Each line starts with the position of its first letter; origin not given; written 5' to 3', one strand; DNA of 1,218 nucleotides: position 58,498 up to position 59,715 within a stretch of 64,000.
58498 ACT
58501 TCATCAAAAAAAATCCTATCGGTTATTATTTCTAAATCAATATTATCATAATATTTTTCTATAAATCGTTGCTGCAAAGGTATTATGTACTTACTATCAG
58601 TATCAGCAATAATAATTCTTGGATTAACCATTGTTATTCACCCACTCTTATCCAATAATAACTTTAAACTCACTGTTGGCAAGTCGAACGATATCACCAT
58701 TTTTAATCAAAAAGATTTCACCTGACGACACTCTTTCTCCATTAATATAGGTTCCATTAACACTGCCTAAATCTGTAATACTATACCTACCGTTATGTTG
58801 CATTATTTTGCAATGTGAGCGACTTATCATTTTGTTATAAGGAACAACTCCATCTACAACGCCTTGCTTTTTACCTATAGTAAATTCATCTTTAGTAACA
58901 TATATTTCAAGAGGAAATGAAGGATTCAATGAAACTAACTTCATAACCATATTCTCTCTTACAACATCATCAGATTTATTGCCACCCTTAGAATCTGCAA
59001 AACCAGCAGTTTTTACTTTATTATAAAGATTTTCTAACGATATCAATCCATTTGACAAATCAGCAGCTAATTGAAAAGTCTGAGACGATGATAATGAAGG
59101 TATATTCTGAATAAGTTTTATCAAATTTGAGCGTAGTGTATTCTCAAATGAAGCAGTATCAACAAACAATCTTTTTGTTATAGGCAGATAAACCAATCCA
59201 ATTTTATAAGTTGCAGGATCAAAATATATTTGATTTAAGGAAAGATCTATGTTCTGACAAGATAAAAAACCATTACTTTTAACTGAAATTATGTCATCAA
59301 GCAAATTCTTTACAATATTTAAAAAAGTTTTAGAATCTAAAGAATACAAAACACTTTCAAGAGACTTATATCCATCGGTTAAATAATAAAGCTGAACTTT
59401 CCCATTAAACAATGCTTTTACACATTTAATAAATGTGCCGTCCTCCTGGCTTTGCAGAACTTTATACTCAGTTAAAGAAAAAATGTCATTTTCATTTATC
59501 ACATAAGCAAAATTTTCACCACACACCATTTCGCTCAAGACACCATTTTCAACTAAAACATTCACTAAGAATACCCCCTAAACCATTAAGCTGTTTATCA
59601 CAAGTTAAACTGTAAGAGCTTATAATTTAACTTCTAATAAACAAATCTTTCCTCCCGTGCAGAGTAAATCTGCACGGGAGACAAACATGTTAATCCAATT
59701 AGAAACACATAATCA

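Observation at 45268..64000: Non-canonical T7SSb-like secretion locus with no recognisable EsaA/EssA/EssB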

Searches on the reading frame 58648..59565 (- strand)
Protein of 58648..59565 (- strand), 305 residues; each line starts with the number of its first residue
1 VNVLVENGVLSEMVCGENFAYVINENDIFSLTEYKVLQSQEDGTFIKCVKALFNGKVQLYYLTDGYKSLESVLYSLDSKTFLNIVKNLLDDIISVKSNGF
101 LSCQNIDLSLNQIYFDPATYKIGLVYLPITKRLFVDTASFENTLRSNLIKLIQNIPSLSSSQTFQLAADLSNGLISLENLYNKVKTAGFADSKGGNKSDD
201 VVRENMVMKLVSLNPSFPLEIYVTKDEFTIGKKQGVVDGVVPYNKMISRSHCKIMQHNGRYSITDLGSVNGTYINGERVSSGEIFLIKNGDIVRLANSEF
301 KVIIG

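Call 4: search_protein_families(library=pfam, proteins=[window:58648-59565:-], max_evalue=0.1)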
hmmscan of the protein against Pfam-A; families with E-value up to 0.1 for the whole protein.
window:58648-59565:- (305 aa): 3 families
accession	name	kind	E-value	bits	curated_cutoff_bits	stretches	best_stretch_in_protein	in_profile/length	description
PF00498.31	FHA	-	7.5e-16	58.8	20.7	1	229-295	2-66/67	FHA domain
PF16697.10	Yop-YscD_cpl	-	1.5e-07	32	33.2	1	223-300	14-88/94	Inner membrane component of T3SS, cytoplasmic domain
PF19909.4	DUF6382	-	3.3e-07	30.6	26.7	1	33-134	23-125/163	Domain of unknown function (DUF6382)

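Call 6: search_protein_families(library=ncbifam, proteins=[window:58648-59565:-], max_evalue=0.1)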
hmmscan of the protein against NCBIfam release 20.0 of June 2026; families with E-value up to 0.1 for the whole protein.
window:58648-59565:- (305 aa): 6 families
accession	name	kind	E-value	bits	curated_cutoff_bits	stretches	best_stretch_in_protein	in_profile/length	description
TIGR03354.1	VI_FHA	hypoth_equivalog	8e-10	39.1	120.25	1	221-304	19-103/420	type VI secretion system-associated FHA domain protein TagH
NF041660.2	oxygluDhInhib_OdhI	equivalog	5.4e-08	32.8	200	1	247-295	75-120/130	oxoglutarate dehydrogenase inhibitor Odhl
NF049868.1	FhaB_Rv0019c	equivalog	5.5e-08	33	125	1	220-295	80-151/158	FHA domain-containing protein FhaB/FipA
NF033760.1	gliding_GltG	equivalog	1.5e-07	30.4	650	1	246-300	42-94/650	adventurous gliding motility protein GltG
NF052573.1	HisKinEspAMyxo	equivalog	6.2e-06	24.5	1400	1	244-294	62-110/755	serine histidine kinase EspA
NF052403.1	ESX1TransRegEspM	equivalog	0.0041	16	550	1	222-296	25-93/367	ESX-1 type VII secretion system transcriptional regulator EspM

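Call 16: find_encoding_contigs(protein=window:58648-59565:-, flank=10000, max_places=6)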
Protein window:58648-59565:- (305 aa): no gene with exactly this product is on record in the collection.

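Call 55: find_homologous_proteins(query=window:58648-59565:-, max_evalue=0.00001)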
Query window:58648-59565:- (305 aa): 585 proteins with E <= 0.00001 among 2166 candidates; the best 120 are listed.
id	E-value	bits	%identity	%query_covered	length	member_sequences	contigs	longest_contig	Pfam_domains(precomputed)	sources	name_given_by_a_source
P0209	9.1e-193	657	100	100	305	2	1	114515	PF19909.5,PF00498.32,PF16697.11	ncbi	-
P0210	7.8e-115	401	60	100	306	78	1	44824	PF19909.5,PF00498.32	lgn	-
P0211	1.0e-113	398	60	100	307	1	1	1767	PF19909.5,PF00498.32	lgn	-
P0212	4.7e-113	395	59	100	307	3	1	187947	PF19909.5,PF00498.32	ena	-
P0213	8.4e-113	395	59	99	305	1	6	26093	PF19909.5,PF00498.32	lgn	-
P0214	6.3e-112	392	59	100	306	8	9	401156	PF00498.32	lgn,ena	-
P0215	6.6e-112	392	59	100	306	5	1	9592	PF19909.5,PF00498.32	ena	-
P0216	3.1e-111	389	59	99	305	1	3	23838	PF19909.5,PF00498.32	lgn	-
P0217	5.2e-110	385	57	99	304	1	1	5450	PF00498.32,PF16697.11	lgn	-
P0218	6.8e-110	385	56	100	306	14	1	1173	PF00498.32,PF16697.11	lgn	-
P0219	4.7e-109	382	55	100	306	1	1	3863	PF00498.32,PF16697.11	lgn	-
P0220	1.6e-108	380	57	99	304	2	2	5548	PF00498.32,PF16697.11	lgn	-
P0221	1.8e-108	380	57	100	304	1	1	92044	PF00498.32,PF16697.11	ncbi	-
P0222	2.6e-108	380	58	100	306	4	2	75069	PF19909.5,PF00498.32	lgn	-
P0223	2.7e-108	380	56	100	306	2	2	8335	PF00498.32,PF16697.11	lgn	-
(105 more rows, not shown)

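Call 56: find_encoding_contigs(protein=P0209, flank=10000, max_places=3)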
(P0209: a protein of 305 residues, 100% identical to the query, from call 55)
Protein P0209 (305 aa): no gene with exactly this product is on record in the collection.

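Call 70: predict_structure(alignment_id=A2)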
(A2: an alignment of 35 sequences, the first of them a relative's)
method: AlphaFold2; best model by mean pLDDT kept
length: 305 residues; sequences in the alignment: 35
mean_pLDDT: 75.6   pTM: 0.51
mean pLDDT of the five models: 75.6, 73.5, 72.5, 71.6, 71.6
residues with pLDDT >= 90: 90; 70-90: 126; 50-70: 40; < 50: 49
segments of 3 or more residues with pLDDT < 50: 24-53, 189-205
pLDDT, mean of each block of 10 residues (from residue 1): 56 55 48 37 44 53 75 84 92 79 86 83 79 87 92 83 91 88 70 27 56 79 92 91 90 87 93 91 86 91 79
secondary structure, 60 per line:
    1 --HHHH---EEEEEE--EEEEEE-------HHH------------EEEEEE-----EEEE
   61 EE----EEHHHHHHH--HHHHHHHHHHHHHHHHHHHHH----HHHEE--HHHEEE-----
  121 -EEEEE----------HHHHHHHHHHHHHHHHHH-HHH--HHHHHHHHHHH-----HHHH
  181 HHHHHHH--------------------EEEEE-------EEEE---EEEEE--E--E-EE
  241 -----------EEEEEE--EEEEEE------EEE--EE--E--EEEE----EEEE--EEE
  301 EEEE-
elements in order: H3-6 E10-15 E18-23 E46-51 E57-62 H69-75 H78-98 E113-115 E122-126 H137-154 H161-171 H177-187 E208-212 E220-223 E227-231 E252-257 E260-265 E272-274 E284-287 E292-295 E298-304

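Call 72: fold_search(model_id=the predicted structure, library=pdb)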
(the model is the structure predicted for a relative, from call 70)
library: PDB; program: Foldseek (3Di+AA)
matches with E <= 10: 859; with E <= 0.001: 139
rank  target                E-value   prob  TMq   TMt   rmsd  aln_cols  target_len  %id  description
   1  2ff4_A                7.7e-09  1.00  0.30  0.24  13.5       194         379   16  Mycobacterium tuberculosis EmbR in complex with low affinity phosphopeptide (released 2006-01-24)
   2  3gqs_B                1.6e-08  1.00  0.29  0.83   1.7       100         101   25  Crystal structure of the FHA domain of CT664 protein from Chlamydia trachomatis (released 2009-04-07)
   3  2ff4_B                1.6e-08  1.00  0.28  0.23  14.2       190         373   15  Mycobacterium tuberculosis EmbR in complex with low affinity phosphopeptide (released 2006-01-24)
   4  2fez                  2.1e-08  1.00  0.29  0.24  13.4       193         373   16  Mycobacterium tuberculosis EmbR (released 2006-01-24)
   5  3po8                  4.4e-08  1.00  0.30  0.89   1.5       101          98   25  Structural and functional analysis of phosphothreonine-dependent FHA domain interactions (released 2011-01-26)
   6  6i2p_E                4.4e-08  1.00  0.30  0.83   4.8       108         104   21  Crystal structure of the Mycobacterium tuberculosis PknB kinase domain (L33E mutant) in complex with its substrate Gar (released 2019-05-22)
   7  3poa_A                4.7e-08  1.00  0.28  0.86   1.4        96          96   26  Structural and functional analysis of phosphothreonine-dependent FHA domain interactions (released 2011-01-26)
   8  6i2p_D                4.7e-08  1.00  0.30  0.77   2.3       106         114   24  Crystal structure of the Mycobacterium tuberculosis PknB kinase domain (L33E mutant) in complex with its substrate Gar (released 2019-05-22)
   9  7dvq_X                5.0e-08  1.00  0.30  0.56   9.8       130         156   16  Cryo-EM Structure of the Activated Human Minor Spliceosome (minor Bact Complex) (released 2021-03-31)
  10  6hc1_B                6.6e-08  1.00  0.29  0.84   1.8        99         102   28  Bdellovibrio bacteriovorus DgcB FHA in complex with phosphorylated N-terminal peptide (released 2019-08-28)
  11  3gqs_A                7.0e-08  1.00  0.29  0.84   1.9        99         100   24  Crystal structure of the FHA domain of CT664 protein from Chlamydia trachomatis (released 2009-04-07)
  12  5t2f_D                7.5e-08  1.00  0.29  0.36  14.4       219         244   16  Structure of the FHA1 domain of Rad53 bound to the BRCT domain of Dbf4 (released 2017-03-15)
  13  5t2f_C                7.5e-08  1.00  0.29  0.36  15.4       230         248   15  Structure of the FHA1 domain of Rad53 bound to the BRCT domain of Dbf4 (released 2017-03-15)
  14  6c4u_A                7.9e-08  1.00  0.30  0.68   2.5       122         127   20  Engineered FHA with Myc-pTBD peptide (released 2018-05-30)
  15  8p5x_G                8.9e-08  1.00  0.29  0.83   1.7       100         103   22  Single particle cryo-EM structure of the complex between Corynebacterium glutamicum homohexameric 2-oxoglutarate dehyd (released 2023-08-16)
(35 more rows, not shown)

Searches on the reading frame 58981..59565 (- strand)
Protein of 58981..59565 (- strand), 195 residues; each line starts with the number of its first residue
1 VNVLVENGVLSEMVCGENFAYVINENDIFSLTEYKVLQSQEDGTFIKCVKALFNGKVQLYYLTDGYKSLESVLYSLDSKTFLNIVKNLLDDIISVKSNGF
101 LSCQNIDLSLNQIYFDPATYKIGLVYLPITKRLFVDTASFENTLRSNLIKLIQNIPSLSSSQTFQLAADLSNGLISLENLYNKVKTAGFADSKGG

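Call 79: predict_structure(alignment_id=A3)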
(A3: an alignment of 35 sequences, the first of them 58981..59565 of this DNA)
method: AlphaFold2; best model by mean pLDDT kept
length: 195 residues; sequences in the alignment: 35
mean_pLDDT: 75.1   pTM: 0.72
mean pLDDT of the five models: 75.1, 73.2, 71.7, 68.8, 68.4
residues with pLDDT >= 90: 73; 70-90: 50; 50-70: 39; < 50: 33
segments of 3 or more residues with pLDDT < 50: 1-26, 190-195
pLDDT, mean of each block of 10 residues (from residue 1): 40 39 50 63 52 59 76 91 94 83 88 86 80 90 96 94 95 94 75 35
secondary structure, 60 per line:
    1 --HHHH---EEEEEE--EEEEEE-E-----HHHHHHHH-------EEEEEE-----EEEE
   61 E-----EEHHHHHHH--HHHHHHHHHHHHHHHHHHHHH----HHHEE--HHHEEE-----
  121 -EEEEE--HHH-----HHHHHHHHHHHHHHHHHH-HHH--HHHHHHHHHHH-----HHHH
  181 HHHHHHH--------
elements in order: H3-6 E10-15 E18-23 H31-38 E46-51 E57-61 H69-75 H78-98 E113-115 E122-126 H137-154 H161-171 H177-187

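Call 82: fold_search(model_id=the predicted structure, library=pdb)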
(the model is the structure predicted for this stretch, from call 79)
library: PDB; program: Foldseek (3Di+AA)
matches with E <= 10: 1964; with E <= 0.001: 12
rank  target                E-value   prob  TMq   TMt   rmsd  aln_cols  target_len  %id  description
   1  6z0f_A                2.2e-05  1.00  0.58  0.33   6.6       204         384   12  Crystal structure of the membrane pseudokinase YukC/EssB from Bacillus subtilis T7SS (released 2021-05-19)
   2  9qks_C                1.5e-04  1.00  0.53  0.48   6.4       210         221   10  B subtilis Type VIIb Core Unit (T7bCU) + DUF (released 2025-11-26)
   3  8cba                  2.1e-04  1.00  0.49  0.49   5.8       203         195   17  Crystal structure of N-terminal domain of TraF, protein of a type IV secretion system from E.faecalis (pIP501) (released 2024-02-07)
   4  8bk0                  5.0e-04  1.00  0.49  0.38   9.8       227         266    7  Crystal structure of human Ephrin type-A receptor 2 (EPHA2) Kinase domain in complex with LDN-211904 (released 2022-11-16)
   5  3v5j_B                5.3e-04  1.00  0.59  0.49   7.1       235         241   10  Crystal Structure of Interleukin-2 Inducible T-cell Kinase Itk Catalytic Domain with Thienopyrazolylindole Inhibitor 0 (released 2012-05-02)
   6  5i9w                  5.3e-04  1.00  0.56  0.44   7.4       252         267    7  Crystal Structure of Ephrin A2 (EphA2) Receptor Protein Kinase with ANP (released 2016-11-09)
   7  3v5j_A                5.6e-04  1.00  0.57  0.48   7.2       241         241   10  Crystal Structure of Interleukin-2 Inducible T-cell Kinase Itk Catalytic Domain with Thienopyrazolylindole Inhibitor 0 (released 2012-05-02)
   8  3v8t_A                6.3e-04  1.00  0.58  0.49   7.0       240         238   10  Crystal Structure of Interleukin-2 Inducible T-cell Kinase Itk Catalytic Domain with Thienopyrazolylindole Inhibitor 4 (released 2012-05-02)
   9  5ia3                  6.3e-04  1.00  0.56  0.43   7.3       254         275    7  Crystal Structure of Ephrin A2 (EphA2) Receptor Protein Kinase with PD173955 (released 2016-11-09)
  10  3v5l_D                8.9e-04  1.00  0.60  0.50   6.9       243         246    9  Crystal Structure of Interleukin-2 Inducible T-cell Kinase Itk Catalytic Domain with Thienopyrazolylindole Inhibitor 5 (released 2012-05-02)
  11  3v5l_B                9.4e-04  1.00  0.59  0.50   6.8       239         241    9  Crystal Structure of Interleukin-2 Inducible T-cell Kinase Itk Catalytic Domain with Thienopyrazolylindole Inhibitor 5 (released 2012-05-02)
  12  3zew_B                9.4e-04  1.00  0.55  0.44   8.9       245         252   10  Crystal structure of EphB4 in complex with staurosporine (released 2013-12-25)
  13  3miy_B                1.1e-03  1.00  0.56  0.48   6.9       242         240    8  X-ray crystal structure of ITK complexed with sunitinib (released 2010-06-30)
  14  8bm8                  1.1e-03  1.00  0.55  0.43   7.5       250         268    8  Crystal Structure of Ephrin A2 (EphA2) Receptor Protein Kinase with Compound 11 (released 2024-06-05)
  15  5jt2_A                1.1e-03  1.00  0.58  0.46   7.8       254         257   12  BRAFV600E Kinase Domain In Complex with Chemically Linked Vemurafenib Inhibitor VEM-BISAMIDE (released 2016-09-14)
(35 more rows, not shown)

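Call 94: search_solved_structures(query=A5, max_evalue=10, show_alignments=2)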
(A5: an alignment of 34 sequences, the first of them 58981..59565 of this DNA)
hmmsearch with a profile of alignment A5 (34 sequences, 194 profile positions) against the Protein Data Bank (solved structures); distinct sequences matched with E-value up to 10: 2.
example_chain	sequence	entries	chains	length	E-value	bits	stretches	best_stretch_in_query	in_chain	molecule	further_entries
5y6p_ew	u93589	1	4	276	1.1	11.8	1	24-76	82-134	LR2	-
6mai_A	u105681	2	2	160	2.6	10.5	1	89-143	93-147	Deoxyuridine 5'-triphosphate nucleotidohydrolase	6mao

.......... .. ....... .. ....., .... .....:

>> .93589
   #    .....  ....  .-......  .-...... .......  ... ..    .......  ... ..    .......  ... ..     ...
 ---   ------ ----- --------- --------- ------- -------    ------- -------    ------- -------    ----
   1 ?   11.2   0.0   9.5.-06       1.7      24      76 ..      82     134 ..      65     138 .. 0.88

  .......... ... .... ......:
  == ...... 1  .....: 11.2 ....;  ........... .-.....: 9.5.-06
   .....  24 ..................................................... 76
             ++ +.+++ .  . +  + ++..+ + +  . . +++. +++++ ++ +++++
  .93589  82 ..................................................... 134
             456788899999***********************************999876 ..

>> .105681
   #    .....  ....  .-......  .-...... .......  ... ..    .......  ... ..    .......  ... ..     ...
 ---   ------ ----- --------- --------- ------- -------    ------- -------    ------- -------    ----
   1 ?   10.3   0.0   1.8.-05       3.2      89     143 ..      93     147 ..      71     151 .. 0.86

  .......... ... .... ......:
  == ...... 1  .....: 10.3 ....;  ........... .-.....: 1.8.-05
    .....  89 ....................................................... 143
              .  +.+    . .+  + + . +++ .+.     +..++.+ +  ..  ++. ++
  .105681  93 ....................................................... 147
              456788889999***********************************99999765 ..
